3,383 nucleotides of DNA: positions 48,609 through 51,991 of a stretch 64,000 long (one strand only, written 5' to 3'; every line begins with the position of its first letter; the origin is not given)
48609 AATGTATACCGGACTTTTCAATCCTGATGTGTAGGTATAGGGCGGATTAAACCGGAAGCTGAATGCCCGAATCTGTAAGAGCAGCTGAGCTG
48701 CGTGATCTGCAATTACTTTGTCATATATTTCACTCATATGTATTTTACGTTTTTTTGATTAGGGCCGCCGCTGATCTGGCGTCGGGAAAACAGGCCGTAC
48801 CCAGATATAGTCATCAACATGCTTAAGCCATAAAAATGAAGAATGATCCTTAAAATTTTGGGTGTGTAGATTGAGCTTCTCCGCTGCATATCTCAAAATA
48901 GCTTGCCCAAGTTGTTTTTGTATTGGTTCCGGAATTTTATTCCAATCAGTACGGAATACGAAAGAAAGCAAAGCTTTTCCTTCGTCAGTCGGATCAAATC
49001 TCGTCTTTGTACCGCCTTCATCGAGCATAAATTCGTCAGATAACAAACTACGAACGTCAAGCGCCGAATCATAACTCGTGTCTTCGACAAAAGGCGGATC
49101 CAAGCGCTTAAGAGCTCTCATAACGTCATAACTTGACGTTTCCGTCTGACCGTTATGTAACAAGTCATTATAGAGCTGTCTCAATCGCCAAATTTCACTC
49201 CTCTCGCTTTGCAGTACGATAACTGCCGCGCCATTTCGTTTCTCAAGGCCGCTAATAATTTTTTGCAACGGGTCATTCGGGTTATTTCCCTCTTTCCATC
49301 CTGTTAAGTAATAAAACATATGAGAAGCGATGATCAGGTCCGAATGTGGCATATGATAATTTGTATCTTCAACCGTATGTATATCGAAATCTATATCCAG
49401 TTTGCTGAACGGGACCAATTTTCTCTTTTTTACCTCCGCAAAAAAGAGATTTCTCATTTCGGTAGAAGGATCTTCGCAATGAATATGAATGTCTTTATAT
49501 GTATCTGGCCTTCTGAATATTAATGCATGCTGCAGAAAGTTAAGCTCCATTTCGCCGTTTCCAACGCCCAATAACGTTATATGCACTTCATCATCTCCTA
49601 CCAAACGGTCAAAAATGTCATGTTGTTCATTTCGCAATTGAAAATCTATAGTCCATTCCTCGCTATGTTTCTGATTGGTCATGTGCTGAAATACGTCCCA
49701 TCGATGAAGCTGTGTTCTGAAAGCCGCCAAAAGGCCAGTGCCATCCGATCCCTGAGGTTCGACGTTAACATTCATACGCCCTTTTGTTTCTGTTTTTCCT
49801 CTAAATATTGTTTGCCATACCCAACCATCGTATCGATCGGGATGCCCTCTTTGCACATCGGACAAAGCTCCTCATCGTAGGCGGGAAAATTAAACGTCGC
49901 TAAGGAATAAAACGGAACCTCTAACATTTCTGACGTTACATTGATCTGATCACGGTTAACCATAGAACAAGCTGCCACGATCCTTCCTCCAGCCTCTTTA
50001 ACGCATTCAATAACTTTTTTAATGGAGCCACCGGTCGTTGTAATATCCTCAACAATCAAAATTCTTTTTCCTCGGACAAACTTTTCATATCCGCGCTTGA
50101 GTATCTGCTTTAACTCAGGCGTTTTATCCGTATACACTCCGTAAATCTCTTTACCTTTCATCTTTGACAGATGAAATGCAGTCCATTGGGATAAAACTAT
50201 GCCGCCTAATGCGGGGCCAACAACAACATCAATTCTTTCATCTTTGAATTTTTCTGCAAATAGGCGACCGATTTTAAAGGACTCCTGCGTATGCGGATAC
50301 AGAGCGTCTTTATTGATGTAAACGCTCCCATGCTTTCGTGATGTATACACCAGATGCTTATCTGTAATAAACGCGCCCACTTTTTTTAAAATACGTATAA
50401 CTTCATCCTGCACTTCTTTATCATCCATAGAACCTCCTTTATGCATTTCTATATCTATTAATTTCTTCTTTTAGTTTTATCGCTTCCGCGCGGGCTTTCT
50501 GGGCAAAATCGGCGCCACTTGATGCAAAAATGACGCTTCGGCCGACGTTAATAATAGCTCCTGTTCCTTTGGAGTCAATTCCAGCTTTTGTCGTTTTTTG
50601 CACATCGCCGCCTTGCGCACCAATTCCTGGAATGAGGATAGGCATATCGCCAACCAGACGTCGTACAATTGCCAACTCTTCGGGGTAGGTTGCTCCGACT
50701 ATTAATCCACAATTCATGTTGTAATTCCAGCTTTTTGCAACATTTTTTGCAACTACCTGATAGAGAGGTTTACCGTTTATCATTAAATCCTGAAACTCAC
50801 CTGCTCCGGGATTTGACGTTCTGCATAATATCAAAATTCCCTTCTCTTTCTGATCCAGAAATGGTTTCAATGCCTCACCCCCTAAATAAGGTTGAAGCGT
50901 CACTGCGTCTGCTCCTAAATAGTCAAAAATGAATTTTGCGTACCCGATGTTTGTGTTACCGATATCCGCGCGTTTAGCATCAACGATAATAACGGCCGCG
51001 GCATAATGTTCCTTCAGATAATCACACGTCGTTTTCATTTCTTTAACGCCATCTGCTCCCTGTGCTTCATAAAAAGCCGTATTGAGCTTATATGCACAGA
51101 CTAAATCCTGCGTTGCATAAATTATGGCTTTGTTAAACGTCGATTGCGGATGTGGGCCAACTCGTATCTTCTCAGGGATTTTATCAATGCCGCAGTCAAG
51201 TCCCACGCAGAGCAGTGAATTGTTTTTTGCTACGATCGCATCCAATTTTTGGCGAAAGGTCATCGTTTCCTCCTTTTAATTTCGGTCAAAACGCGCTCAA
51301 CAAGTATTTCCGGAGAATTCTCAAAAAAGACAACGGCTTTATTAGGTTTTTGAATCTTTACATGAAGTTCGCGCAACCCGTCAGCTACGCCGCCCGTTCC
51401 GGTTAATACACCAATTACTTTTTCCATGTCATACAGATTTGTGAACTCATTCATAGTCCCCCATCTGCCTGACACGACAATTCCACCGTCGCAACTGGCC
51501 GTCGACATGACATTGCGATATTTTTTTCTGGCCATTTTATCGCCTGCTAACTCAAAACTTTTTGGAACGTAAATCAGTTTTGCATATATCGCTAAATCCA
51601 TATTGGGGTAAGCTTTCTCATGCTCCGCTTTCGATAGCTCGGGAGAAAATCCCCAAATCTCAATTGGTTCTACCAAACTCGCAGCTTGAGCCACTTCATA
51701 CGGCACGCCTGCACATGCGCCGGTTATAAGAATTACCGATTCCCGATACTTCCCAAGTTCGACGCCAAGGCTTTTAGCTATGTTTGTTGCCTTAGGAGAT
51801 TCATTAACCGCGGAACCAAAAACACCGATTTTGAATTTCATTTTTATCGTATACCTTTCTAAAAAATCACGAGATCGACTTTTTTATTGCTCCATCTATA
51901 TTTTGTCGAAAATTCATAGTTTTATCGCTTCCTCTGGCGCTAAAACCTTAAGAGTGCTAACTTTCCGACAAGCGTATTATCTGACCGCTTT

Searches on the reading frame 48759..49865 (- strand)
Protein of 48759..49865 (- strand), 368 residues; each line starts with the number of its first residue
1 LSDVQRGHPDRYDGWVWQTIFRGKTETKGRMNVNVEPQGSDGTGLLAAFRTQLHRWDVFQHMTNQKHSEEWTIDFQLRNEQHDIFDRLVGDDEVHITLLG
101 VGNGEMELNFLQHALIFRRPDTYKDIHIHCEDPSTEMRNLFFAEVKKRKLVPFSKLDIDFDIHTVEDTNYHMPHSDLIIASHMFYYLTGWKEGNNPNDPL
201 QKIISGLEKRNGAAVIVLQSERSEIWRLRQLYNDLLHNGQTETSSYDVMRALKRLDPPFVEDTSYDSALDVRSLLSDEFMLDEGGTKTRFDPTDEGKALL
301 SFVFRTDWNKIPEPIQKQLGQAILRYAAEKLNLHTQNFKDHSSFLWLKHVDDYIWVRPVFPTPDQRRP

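Call 6: search_protein_families(library=pfam, proteins=[window:48759-49865:-])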
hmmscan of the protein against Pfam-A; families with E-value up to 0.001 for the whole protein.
window:48759-49865:- (368 aa): 0 families

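Call 37: search_protein_families(library=ncbifam, proteins=[window:48759-49865:-], max_evalue=0.001)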
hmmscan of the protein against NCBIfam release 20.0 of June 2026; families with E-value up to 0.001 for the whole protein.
window:48759-49865:- (368 aa): 0 families

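Call 73: search_solved_structures(query=window:48759-49865:-, max_evalue=1)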
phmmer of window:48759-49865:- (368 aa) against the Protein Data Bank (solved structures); distinct sequences matched with E-value up to 1: 3.
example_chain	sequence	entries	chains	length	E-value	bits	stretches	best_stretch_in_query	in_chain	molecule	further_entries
6oxb_B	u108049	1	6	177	0.12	14.4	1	299-345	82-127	Protein polybromo-1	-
1w4s_A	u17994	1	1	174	0.23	13.4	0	299-344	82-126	POLYBROMO 1 PROTEIN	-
7nhn_V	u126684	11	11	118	0.29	13.1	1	260-299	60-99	50S ribosomal protein L22 | Large ribosomal subunit protein uL22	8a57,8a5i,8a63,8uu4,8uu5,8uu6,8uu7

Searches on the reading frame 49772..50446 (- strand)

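Call 6: search_protein_families(library=pfam, proteins=[window:49772-50446:-])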
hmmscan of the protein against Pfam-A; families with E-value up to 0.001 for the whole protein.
window:49772-50446:- (224 aa): 1 family
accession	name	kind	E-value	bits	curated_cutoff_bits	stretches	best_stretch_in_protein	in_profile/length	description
PF00156.33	Pribosyltran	-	2.5e-14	53.3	26.3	1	47-166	3-127/158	Phosphoribosyl transferase domain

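Call 37: search_protein_families(library=ncbifam, proteins=[window:49772-50446:-], max_evalue=0.001)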
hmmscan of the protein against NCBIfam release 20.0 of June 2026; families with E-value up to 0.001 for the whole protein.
window:49772-50446:- (224 aa): 22 families
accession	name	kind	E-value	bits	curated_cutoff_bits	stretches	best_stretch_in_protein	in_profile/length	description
TIGR01367.1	pyrE_Therm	equivalog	1.2e-38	132.6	150.25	1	16-206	2-183/187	orotate phosphoribosyltransferase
TIGR00336.1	pyrE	equivalog_domain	5.9e-17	62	106.8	1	32-184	14-169/173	orotate phosphoribosyltransferase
NF002620.0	PRK02277.1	subfamily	1.2e-12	48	115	1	38-183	51-195/201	orotate phosphoribosyltransferase-like protein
NF002633.0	PRK02304.1-2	equivalog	6.2e-11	42.4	224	1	63-186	40-171/172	adenine phosphoribosyltransferase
TIGR01090.1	apt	equivalog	2.4e-09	37.5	185.85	1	115-183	98-167/169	adenine phosphoribosyltransferase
NF001729.0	PRK00455.1-3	equivalog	4.1e-08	32.9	245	1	7-175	7-175/231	orotate phosphoribosyltransferase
NF002634.0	PRK02304.1-3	equivalog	2.2e-07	30.8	170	1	123-185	115-179/182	adenine phosphoribosyltransferase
NF005592.0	PRK07322.1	subfamily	2.2e-07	30.4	143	1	118-171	112-165/180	adenine phosphoribosyltransferase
NF002636.0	PRK02304.1-5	equivalog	2.9e-07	30.1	125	1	121-183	112-174/176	adenine phosphoribosyltransferase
TIGR01743.1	purR_Bsub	equivalog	8.5e-07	28.2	258.7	0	124-168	192-236/268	pur operon repressor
TIGR01203.1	HGPRTase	equivalog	9.8e-07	28.7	150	1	119-167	78-126/167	hypoxanthine phosphoribosyltransferase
NF006328.0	PRK08558.1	equivalog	1.4e-06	28.1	184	1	62-185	102-237/238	adenine phosphoribosyltransferase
NF002635.0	PRK02304.1-4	subfamily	1.7e-06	27.7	146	1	125-176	114-165/188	adenine phosphoribosyltransferase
NF002632.0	PRK02304.1-1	equivalog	2.2e-06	27.5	243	1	115-185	108-180/183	adenine phosphoribosyltransferase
NF040646.1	HPT_Archaea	equivalog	2.9e-06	27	200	1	125-169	113-157/184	hypoxanthine/guanine phosphoribosyltransferase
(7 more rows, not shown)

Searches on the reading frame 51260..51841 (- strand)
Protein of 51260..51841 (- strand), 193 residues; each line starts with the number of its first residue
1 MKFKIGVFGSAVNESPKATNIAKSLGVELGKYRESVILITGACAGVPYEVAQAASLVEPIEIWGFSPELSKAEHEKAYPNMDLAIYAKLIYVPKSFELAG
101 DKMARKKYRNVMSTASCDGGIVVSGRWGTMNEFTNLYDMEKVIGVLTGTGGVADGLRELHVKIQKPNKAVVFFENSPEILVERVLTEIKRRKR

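Call 6: search_protein_families(library=pfam, proteins=[window:51260-51841:-])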
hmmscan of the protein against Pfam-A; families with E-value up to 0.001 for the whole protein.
window:51260-51841:- (193 aa): 1 family
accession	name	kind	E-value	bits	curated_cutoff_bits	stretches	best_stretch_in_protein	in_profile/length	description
PF18306.6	LDcluster4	-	1.1e-19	70.9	26.3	1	2-175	1-145/151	SLOG cluster4 family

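Call 37: search_protein_families(library=ncbifam, proteins=[window:51260-51841:-], max_evalue=0.001)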
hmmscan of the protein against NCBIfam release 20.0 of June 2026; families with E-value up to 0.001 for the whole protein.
window:51260-51841:- (193 aa): 1 family
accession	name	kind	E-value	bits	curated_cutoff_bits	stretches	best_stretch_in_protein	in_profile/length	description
TIGR00725.1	TIGR00725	hypoth_equivalog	3.9e-12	45.9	106.9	1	108-184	83-158/159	TIGR00725 family protein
